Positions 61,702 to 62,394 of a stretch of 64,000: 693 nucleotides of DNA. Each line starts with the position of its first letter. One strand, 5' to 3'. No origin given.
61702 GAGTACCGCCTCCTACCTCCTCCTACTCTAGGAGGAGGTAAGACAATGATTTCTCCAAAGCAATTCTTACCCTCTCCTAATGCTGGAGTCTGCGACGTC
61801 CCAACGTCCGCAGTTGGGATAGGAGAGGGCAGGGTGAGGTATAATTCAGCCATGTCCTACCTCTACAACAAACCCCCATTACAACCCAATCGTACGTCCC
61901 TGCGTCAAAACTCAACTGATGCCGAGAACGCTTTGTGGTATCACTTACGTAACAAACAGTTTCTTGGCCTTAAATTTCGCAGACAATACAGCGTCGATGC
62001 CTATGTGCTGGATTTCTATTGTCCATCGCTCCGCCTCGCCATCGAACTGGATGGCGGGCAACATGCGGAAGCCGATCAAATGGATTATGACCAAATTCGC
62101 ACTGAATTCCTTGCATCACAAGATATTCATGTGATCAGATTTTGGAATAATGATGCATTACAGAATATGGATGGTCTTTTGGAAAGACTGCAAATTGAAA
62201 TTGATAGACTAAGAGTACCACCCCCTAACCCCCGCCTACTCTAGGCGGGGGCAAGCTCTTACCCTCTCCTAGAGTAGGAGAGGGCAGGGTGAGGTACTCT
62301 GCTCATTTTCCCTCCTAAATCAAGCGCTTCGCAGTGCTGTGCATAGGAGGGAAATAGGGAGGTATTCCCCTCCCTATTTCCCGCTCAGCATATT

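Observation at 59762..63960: Accessory island at the window's 3' end: repeats, Ala/Thr-rich membrane protein, DUF559, RhuM-Fic, RelE/RHH toxin-antitoxin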

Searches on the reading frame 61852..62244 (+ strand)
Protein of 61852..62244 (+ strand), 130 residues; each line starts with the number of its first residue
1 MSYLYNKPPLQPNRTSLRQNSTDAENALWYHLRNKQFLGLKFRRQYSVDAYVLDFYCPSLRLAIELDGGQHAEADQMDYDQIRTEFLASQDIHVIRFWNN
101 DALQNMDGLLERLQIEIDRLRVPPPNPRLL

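Call 22: search_protein_families(library=ncbifam, proteins=[window:61852-62244:+], max_evalue=0.01)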
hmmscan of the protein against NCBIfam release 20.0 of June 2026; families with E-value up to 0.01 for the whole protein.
window:61852-62244:+ (130 aa): 2 families
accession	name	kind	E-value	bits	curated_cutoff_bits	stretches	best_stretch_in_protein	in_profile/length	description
NF007294.0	PRK09767.1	equivalog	2.8e-27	95.1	218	1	12-120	7-113/117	DUF559 domain-containing protein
NF058533.1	antiphage_ProA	equivalog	0.0017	15.8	1500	1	45-121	1629-1707/1903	anti-phage protein ProA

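Call 23: search_protein_families(library=padloc, proteins=[window:61852-62244:+], max_evalue=0.01)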
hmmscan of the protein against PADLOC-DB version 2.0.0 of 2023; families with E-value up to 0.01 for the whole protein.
window:61852-62244:+ (130 aa): 3 families
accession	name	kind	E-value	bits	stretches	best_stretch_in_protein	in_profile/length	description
PDLC02868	DpdF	-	2.3e-07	26.9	1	41-102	72-133/1078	DpdF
PDLC03210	mREase_II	-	2.3e-06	25.1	1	49-113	51-115/294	Type II methyl-directed restriction enzyme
PDLC02194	Hhe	-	0.004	12.3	1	47-121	1708-1784/1911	-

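Call 27: find_homologous_proteins(query=window:61852-62244:+, max_evalue=1e-10)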
Query window:61852-62244:+ (130 aa): 7817 proteins with E <= 1e-10 among 8000 candidates; the best 120 are listed.
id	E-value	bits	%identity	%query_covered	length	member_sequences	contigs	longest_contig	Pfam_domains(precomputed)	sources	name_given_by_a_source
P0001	7.1e-83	293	100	100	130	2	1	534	PF04480.19,PF18741.8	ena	-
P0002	6.3e-41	158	57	99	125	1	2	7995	PF04480.19,PF18741.8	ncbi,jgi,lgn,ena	-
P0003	8.3e-41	157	57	98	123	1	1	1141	PF04480.19,PF18741.8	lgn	-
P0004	6.5e-40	154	56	96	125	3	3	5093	PF04480.19,PF18741.8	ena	-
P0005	1.1e-39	154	53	98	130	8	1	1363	PF04480.19,PF18741.8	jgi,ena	-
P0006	1.3e-39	153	54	96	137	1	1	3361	PF04480.19,PF18741.8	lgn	-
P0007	1.6e-39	153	60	92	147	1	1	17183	PF04480.19,PF18741.8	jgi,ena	-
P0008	1.7e-39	153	58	92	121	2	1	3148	PF04480.19,PF18741.8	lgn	-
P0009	8.6e-39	151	59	98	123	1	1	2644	PF04480.19,PF18741.8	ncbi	-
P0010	1.0e-38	150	53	97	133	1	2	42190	PF04480.19,PF18741.8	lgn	-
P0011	1.2e-38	150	56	90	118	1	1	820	PF04480.19,PF18741.8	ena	-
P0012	1.5e-38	150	57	88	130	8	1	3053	PF04480.19,PF18741.8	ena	-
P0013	1.5e-38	150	55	97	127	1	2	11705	PF04480.19,PF18741.8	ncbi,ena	-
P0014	1.5e-38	150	58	88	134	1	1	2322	PF04480.19,PF18741.8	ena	-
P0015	3.5e-38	149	53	95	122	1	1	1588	PF04480.19,PF18741.8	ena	-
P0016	4.1e-38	148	55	95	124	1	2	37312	PF04480.19,PF18741.8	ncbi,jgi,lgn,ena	ncbi:MAG: endonuclease domain-containing protein [Thermodesulfovibrionales bacterium]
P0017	5.6e-38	148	55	92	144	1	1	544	PF04480.19,PF18741.8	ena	-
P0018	6.9e-38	148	52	95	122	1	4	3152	PF04480.19,PF18741.8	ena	-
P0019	7.1e-38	148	57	88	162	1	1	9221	PF04480.19,PF18741.8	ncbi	-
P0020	7.4e-38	148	56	88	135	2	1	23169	PF04480.19,PF18741.8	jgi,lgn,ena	-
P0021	8.9e-38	147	56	97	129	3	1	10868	PF04480.19,PF18741.8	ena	-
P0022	1.1e-37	147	52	97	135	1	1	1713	PF04480.19,PF18741.8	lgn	-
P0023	1.5e-37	147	56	88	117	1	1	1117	PF04480.19,PF18741.8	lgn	-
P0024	1.6e-37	147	53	97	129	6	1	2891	PF04480.19,PF18741.8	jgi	jgi:very-short-patch-repair endonuclease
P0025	2.0e-37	146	51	99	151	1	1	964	PF04480.19,PF18741.8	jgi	-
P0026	2.7e-37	146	57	85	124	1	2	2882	PF04480.19,PF18741.8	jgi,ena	-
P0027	3.3e-37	146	54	95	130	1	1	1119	PF04480.19,PF18741.8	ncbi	-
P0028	4.8e-37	145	53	99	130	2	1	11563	PF04480.19,PF18741.8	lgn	-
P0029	6.3e-37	145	55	83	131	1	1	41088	PF04480.19,PF18741.8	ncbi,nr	ncbi:MAG: endonuclease domain-containing protein [Deltaproteobacteria bacterium]|nr:endonuclease dom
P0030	6.6e-37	145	55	90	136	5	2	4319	PF04480.19,PF18741.8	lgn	-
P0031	7.5e-37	144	52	97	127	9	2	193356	PF04480.19,PF18741.8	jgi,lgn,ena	jgi:very-short-patch-repair endonuclease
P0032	9.1e-37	144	52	97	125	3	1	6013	PF04480.19,PF18741.8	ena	-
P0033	1.0e-36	144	56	88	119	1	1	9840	PF04480.19,PF18741.8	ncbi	-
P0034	1.1e-36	144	55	91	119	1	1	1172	PF04480.19,PF18741.8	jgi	jgi:very-short-patch-repair endonuclease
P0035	1.1e-36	144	53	92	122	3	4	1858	PF04480.19,PF18741.8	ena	-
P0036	1.3e-36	144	52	95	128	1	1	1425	PF04480.19,PF18741.8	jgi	jgi:very-short-patch-repair endonuclease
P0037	1.5e-36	143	58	88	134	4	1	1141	PF04480.19,PF18741.8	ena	-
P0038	1.6e-36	143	57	89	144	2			PF04480.19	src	-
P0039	1.8e-36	143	52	95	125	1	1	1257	PF04480.19,PF18741.8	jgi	jgi:very-short-patch-repair endonuclease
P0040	2.3e-36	143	53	90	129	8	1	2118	PF04480.19,PF18741.8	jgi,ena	-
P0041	2.9e-36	142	53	98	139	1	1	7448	PF04480.19,PF18741.8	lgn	-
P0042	3.1e-36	142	55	85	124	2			PF04480.19,PF18741.8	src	-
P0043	3.2e-36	142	52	95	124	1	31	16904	PF04480.19,PF18741.8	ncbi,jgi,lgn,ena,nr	ncbi:MAG: DNA-cytosine methyltransferase [Nitrospirae bacterium CG_4_10_14_0_8_um_filter_41_23]|nr:M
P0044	3.4e-36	142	54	98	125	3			PF04480.19,PF18741.8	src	-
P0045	3.8e-36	142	63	75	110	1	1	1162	PF04480.19,PF18741.8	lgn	-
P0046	4.5e-36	142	57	87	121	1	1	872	PF04480.19,PF18741.8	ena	-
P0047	4.8e-36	142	59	87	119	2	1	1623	PF04480.19,PF21598.4,PF18741.8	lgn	-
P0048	5.6e-36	142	54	91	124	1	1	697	PF04480.19,PF18741.8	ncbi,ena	-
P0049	5.9e-36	141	62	85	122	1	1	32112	PF04480.19,PF18741.8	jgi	jgi:very-short-patch-repair endonuclease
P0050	6.0e-36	141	59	92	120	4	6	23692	PF04480.19,PF18741.8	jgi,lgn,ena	jgi:very-short-patch-repair endonuclease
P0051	6.2e-36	141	54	96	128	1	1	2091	PF04480.19,PF18741.8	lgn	-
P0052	6.4e-36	141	59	87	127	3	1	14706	PF04480.19,PF18741.8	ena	-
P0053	7.3e-36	141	52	95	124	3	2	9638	PF04480.19,PF18741.8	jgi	jgi:very-short-patch-repair endonuclease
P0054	8.4e-36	141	55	95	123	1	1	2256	PF04480.19,PF18741.8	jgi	-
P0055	8.6e-36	141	53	92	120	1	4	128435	PF04480.19,PF18741.8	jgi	jgi:very-short-patch-repair endonuclease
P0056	9.1e-36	141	54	95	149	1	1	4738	PF04480.19,PF18741.8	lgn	-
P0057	1.1e-35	141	57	95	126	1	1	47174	PF04480.19,PF18741.8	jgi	jgi:very-short-patch-repair endonuclease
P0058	1.1e-35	141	53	91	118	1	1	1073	PF04480.19,PF18741.8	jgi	-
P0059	1.1e-35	141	49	97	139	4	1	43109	PF04480.19,PF18741.8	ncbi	-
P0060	1.2e-35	141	49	95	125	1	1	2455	PF04480.19,PF18741.8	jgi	jgi:very-short-patch-repair endonuclease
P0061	1.2e-35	140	49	97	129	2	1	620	PF04480.19,PF18741.8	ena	-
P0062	1.2e-35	140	49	98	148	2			PF04480.19,PF18741.8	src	-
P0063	1.4e-35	140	57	88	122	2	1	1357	PF04480.19,PF18741.8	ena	-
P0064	1.6e-35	140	50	95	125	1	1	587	PF04480.19,PF18741.8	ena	-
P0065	2.9e-35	139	60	85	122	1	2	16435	PF04480.19,PF18741.8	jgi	-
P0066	3.2e-35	139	55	94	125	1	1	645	PF04480.19,PF18741.8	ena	-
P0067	3.2e-35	139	55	88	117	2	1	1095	PF04480.19,PF18741.8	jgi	jgi:very-short-patch-repair endonuclease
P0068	3.3e-35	139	56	85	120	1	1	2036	PF04480.19,PF18741.8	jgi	-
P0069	3.3e-35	139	51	90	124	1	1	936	PF04480.19,PF18741.8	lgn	-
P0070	3.3e-35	139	53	95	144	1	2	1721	PF04480.19,PF18741.8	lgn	-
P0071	3.3e-35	139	53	95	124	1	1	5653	PF04480.19,PF18741.8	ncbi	-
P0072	3.3e-35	139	60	85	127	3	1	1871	PF04480.19,PF18741.8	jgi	jgi:very-short-patch-repair endonuclease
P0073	4.2e-35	139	53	90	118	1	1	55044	PF04480.19,PF18741.8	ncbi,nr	ncbi:MAG: endonuclease domain-containing protein [Geobacteraceae bacterium]|nr:endonuclease domain-c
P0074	4.2e-35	139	56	87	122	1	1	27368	PF04480.19,PF18741.8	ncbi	-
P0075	4.6e-35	139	55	91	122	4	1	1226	PF04480.19,PF18741.8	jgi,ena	-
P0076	4.8e-35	139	54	86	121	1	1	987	PF04480.19,PF18741.8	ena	-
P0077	4.9e-35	138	56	92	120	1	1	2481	PF04480.19,PF18741.8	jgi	jgi:very-short-patch-repair endonuclease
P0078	5.5e-35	138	59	87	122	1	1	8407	PF04480.19,PF18741.8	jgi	-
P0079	6.2e-35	138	54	98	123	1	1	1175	PF04480.19,PF18741.8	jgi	jgi:very-short-patch-repair endonuclease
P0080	7.0e-35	138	61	85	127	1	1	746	PF04480.19,PF18741.8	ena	-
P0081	7.3e-35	138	50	95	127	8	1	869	PF04480.19,PF18741.8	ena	-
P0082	7.9e-35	138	52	96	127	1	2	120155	PF04480.19,PF18741.8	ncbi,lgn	-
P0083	9.8e-35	138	53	95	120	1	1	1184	PF04480.19,PF18741.8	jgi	jgi:very-short-patch-repair endonuclease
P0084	9.9e-35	138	54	96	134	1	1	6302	PF04480.19,PF18741.8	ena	-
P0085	1.0e-34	137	52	90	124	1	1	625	PF04480.19,PF18741.8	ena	-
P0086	1.2e-34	137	59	85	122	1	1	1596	PF04480.19,PF18741.8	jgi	-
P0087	1.2e-34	137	50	97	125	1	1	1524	PF04480.19,PF18741.8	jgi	jgi:very-short-patch-repair endonuclease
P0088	1.4e-34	137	54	95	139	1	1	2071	PF04480.19,PF18741.8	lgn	-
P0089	1.4e-34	137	55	87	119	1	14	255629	PF04480.19,PF21598.4,PF18741.8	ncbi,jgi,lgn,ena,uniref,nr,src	ncbi:MAG: DNA-cytosine methyltransferase [Candidatus Doudnabacteria bacterium RIFCSPLOWO2_02_FULL_49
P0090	1.6e-34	137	50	97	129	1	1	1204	PF04480.19,PF18741.8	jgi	-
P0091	1.7e-34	137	53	91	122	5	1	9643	PF04480.19,PF18741.8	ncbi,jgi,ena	jgi:very-short-patch-repair endonuclease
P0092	1.8e-34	137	54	90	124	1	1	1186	PF04480.19,PF18741.8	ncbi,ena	-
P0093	1.9e-34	137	54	96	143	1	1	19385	PF04480.19,PF18741.8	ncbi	-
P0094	1.9e-34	137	59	87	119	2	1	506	PF04480.19,PF18741.8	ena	-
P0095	2.1e-34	136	57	94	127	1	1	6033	PF04480.19,PF18741.8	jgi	jgi:very-short-patch-repair endonuclease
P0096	3.1e-34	136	54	96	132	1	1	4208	PF04480.19,PF18741.8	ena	-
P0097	3.2e-34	136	57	84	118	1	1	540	PF04480.19,PF18741.8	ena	-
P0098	3.7e-34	136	55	87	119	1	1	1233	PF04480.19,PF18741.8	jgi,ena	-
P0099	3.8e-34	136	50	98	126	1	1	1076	PF04480.19,PF18741.8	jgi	jgi:very-short-patch-repair endonuclease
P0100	4.6e-34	135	50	96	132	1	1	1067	PF04480.19,PF18741.8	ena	-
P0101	6.1e-34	135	59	87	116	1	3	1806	PF04480.19,PF18741.8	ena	-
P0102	6.3e-34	135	51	86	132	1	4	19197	PF04480.19,PF18741.8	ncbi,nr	ncbi:DUF559 domain-containing protein [Patescibacteria group bacterium]|nr:DUF559 domain-containing 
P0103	7.4e-34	135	56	85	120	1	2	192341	PF04480.19,PF18741.8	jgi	jgi:very-short-patch-repair endonuclease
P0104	7.4e-34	135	51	87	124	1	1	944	PF04480.19,PF18741.8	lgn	-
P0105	7.7e-34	135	53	87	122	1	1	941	PF04480.19,PF18741.8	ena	-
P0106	1.2e-33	134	55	87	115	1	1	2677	PF04480.19,PF18741.8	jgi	jgi:adenine-specific DNA-methyltransferase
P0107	1.4e-33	134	51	90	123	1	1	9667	PF04480.19,PF18741.8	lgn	-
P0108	1.6e-33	134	55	88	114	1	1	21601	PF04480.19,PF18741.8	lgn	-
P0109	1.6e-33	134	58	87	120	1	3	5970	PF04480.19,PF18741.8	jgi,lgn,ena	-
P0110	1.6e-33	134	57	87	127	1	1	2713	PF04480.19,PF18741.8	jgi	-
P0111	1.8e-33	133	55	87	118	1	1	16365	PF04480.19,PF18741.8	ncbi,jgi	-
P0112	2.3e-33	133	55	86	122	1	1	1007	PF04480.19,PF18741.8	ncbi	-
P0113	2.6e-33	133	54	95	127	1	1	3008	PF04480.19,PF18741.8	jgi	jgi:very-short-patch-repair endonuclease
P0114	2.9e-33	133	50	98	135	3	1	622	PF04480.19,PF18741.8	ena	-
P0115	3.1e-33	133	56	95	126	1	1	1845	PF04480.19,PF18741.8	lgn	-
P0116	3.4e-33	133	59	82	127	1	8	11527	PF04480.19,PF18741.8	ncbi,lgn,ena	-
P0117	3.9e-33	132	50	90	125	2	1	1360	PF04480.19,PF18741.8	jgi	jgi:very-short-patch-repair endonuclease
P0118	4.2e-33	132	52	97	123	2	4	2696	PF04480.19,PF18741.8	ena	-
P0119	4.3e-33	132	55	88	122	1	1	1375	PF04480.19,PF18741.8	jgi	jgi:very-short-patch-repair endonuclease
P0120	4.7e-33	132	53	85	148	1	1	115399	PF04480.19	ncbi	-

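Call 28: find_encoding_contigs(protein=P0001, flank=3000)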
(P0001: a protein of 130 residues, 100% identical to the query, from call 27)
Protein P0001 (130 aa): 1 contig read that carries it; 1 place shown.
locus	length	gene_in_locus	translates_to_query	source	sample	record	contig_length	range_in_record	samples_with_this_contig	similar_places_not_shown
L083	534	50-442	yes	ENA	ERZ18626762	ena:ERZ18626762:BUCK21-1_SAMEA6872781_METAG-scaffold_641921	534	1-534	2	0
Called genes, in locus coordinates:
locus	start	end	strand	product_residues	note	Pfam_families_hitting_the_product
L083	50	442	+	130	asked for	PF04480:DUF559, PF18741:MTES_1575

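Call 29: find_encoding_contigs(protein=P0002, flank=4000)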
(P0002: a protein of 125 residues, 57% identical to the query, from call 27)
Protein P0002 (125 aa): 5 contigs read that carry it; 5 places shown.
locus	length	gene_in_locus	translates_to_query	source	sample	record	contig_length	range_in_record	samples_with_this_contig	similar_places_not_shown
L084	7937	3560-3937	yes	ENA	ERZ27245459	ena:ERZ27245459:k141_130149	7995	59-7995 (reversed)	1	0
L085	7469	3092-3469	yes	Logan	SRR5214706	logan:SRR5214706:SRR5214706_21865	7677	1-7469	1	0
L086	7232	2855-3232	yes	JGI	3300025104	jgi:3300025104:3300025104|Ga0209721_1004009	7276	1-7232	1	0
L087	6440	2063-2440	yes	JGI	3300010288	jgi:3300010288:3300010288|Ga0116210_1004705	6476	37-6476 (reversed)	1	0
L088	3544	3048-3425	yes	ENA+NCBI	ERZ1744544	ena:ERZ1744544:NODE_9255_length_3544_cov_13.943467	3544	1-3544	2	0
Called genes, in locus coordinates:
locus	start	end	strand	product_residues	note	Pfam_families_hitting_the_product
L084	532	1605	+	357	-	PF03783:CsgG, PF06347:SH3_4, PF08239:SH3_3, PF18348:SH3_16 (weak)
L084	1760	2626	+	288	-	-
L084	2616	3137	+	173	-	-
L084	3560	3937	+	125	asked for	PF04480:DUF559, PF18741:MTES_1575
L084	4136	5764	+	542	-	-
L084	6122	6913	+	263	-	-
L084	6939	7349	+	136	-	-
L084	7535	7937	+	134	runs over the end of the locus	-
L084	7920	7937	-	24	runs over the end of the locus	?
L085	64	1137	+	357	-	PF03783:CsgG, PF06347:SH3_4, PF08239:SH3_3, PF18348:SH3_16 (weak)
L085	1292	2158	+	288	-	-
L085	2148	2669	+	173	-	-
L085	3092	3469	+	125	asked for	PF04480:DUF559, PF18741:MTES_1575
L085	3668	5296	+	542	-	-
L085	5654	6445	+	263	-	-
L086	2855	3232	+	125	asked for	PF04480:DUF559, PF18741:MTES_1575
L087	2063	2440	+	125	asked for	PF04480:DUF559, PF18741:MTES_1575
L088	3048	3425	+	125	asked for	PF04480:DUF559, PF18741:MTES_1575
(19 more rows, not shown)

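Call 30: find_encoding_contigs(protein=P0010, flank=4000)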
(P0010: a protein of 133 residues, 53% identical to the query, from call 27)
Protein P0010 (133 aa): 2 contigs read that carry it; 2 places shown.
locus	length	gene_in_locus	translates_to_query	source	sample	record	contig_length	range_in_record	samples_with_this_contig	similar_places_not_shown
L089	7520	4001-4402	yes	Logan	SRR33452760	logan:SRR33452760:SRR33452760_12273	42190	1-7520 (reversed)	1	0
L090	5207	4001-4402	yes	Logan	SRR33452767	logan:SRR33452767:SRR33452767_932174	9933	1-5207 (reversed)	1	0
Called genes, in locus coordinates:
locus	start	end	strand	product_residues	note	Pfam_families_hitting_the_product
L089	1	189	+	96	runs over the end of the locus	PF00166:Cpn10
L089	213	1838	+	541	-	PF00118:Cpn60_TCP1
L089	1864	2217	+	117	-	PF09685:MamF_MmsF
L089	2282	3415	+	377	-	PF03462:PCRF, PF00472:RF-1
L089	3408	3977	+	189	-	PF01300:Sua5_yciO_yrdC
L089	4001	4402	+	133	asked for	PF04480:DUF559, PF18741:MTES_1575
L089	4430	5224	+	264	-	PF00398:RrnaAD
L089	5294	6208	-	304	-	-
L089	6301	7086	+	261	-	-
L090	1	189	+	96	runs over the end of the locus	PF00166:Cpn10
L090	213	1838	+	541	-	PF00118:Cpn60_TCP1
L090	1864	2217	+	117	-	PF09685:MamF_MmsF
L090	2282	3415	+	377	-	PF03462:PCRF, PF00472:RF-1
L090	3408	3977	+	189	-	PF01300:Sua5_yciO_yrdC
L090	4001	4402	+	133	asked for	PF04480:DUF559, PF18741:MTES_1575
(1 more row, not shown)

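Call 37: find_related_loci(query=A1, collection=metagenome_contigs, flank=2500)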
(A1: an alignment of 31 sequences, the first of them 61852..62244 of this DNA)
Query A1 (130 aa) in metagenome_contigs; peptide patterns used: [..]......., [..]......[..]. (x = any residue, [..] = any of these).
600 stretches matched a pattern (row limit reached: there are more); 578 encode a relative of the query (tblastn E <= 1e-3); the best 80 are kept; 80 distinct loci.
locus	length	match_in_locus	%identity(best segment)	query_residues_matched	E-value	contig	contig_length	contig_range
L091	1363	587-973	53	1-127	5e-47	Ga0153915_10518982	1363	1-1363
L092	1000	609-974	53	1-127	1e-45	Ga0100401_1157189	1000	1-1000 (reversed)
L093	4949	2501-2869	51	1-123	3e-43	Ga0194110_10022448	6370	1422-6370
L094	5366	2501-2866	52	1-127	8e-43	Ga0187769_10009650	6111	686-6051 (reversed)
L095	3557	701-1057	53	3-126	2e-42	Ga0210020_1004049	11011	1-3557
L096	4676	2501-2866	51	1-127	3e-42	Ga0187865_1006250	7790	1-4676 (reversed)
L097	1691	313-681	49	1-124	1e-41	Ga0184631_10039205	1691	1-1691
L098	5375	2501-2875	52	1-125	2e-41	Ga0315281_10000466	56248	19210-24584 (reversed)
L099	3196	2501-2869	50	1-123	5e-41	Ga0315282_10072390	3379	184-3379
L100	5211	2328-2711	53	2-129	4e-40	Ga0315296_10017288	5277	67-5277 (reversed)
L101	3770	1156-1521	48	1-127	4e-39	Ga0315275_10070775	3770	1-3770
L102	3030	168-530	47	1-126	1e-38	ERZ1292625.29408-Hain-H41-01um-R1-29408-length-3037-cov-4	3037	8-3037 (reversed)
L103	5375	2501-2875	48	4-129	3e-38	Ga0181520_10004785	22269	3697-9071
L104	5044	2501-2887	46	1-129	5e-38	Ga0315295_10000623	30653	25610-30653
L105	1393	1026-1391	50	1-125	5e-38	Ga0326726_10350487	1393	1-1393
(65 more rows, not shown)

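Call 44: search_solved_structures(query=A1, max_evalue=1, show_alignments=2)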
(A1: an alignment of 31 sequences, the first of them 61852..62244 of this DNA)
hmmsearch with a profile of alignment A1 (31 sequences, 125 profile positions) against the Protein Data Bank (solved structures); distinct sequences matched with E-value up to 1: 24.
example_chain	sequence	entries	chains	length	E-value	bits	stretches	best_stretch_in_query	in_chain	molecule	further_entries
3hrl_A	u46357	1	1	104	1.6e-30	108.5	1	22-119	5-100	Endonuclease-Like Protein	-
1ltr_D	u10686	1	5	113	0.0011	21.8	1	57-109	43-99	HEAT-LABILE ENTEROTOXIN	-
1djr_D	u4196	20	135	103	0.0012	21.8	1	58-109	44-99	HEAT-LABILE ENTEROTOXIN | PROTEIN (HEAT-LABILE ENTEROTOXIN B CHAIN) | HEAT-LABILE ENTEROTOXIN B CHAIN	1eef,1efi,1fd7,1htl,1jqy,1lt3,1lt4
2o2l_D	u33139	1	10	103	0.0012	21.7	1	57-109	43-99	Heat-labile enterotoxin B chain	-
5lzi_A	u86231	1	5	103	0.0014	21.6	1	59-109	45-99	Heat-labile enterotoxin B chain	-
7lvb_D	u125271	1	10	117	0.0015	21.5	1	61-118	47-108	Cholera enterotoxin B-subunit,Surface protein gp120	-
1b44_D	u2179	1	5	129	0.0016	21.3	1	56-109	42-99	PROTEIN (B-POL SUBUNIT OF HEAT-LABILE ENTEROTOXIN)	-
3efx_D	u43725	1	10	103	0.0028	20.6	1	61-108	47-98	Cholera enterotoxin subunit B, Heat-labile enterotoxin B chain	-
1ct1_D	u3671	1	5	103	0.0035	20.3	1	61-106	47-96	CHOLERA TOXIN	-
1chp_D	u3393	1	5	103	0.0035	20.2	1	61-106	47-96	CHOLERA TOXIN B PENTAMER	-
1chq_D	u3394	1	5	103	0.0038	20.1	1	61-106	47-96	CHOLERA TOXIN B PENTAMER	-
3chb_D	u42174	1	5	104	0.0038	20.1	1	61-107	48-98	CHOLERA TOXIN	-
1eei_D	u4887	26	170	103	0.0038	20.1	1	61-106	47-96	PROTEIN (CHOLERA TOXIN B) | CHOLERA TOXIN B SUBUNIT PENTAMER | cholera toxin B subunit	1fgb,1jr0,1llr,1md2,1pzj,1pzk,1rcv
2chb_D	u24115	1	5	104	0.0039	20.1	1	61-106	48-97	CHOLERA TOXIN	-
6hsv_A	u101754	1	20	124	0.0051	19.7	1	62-109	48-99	Toxin B subunit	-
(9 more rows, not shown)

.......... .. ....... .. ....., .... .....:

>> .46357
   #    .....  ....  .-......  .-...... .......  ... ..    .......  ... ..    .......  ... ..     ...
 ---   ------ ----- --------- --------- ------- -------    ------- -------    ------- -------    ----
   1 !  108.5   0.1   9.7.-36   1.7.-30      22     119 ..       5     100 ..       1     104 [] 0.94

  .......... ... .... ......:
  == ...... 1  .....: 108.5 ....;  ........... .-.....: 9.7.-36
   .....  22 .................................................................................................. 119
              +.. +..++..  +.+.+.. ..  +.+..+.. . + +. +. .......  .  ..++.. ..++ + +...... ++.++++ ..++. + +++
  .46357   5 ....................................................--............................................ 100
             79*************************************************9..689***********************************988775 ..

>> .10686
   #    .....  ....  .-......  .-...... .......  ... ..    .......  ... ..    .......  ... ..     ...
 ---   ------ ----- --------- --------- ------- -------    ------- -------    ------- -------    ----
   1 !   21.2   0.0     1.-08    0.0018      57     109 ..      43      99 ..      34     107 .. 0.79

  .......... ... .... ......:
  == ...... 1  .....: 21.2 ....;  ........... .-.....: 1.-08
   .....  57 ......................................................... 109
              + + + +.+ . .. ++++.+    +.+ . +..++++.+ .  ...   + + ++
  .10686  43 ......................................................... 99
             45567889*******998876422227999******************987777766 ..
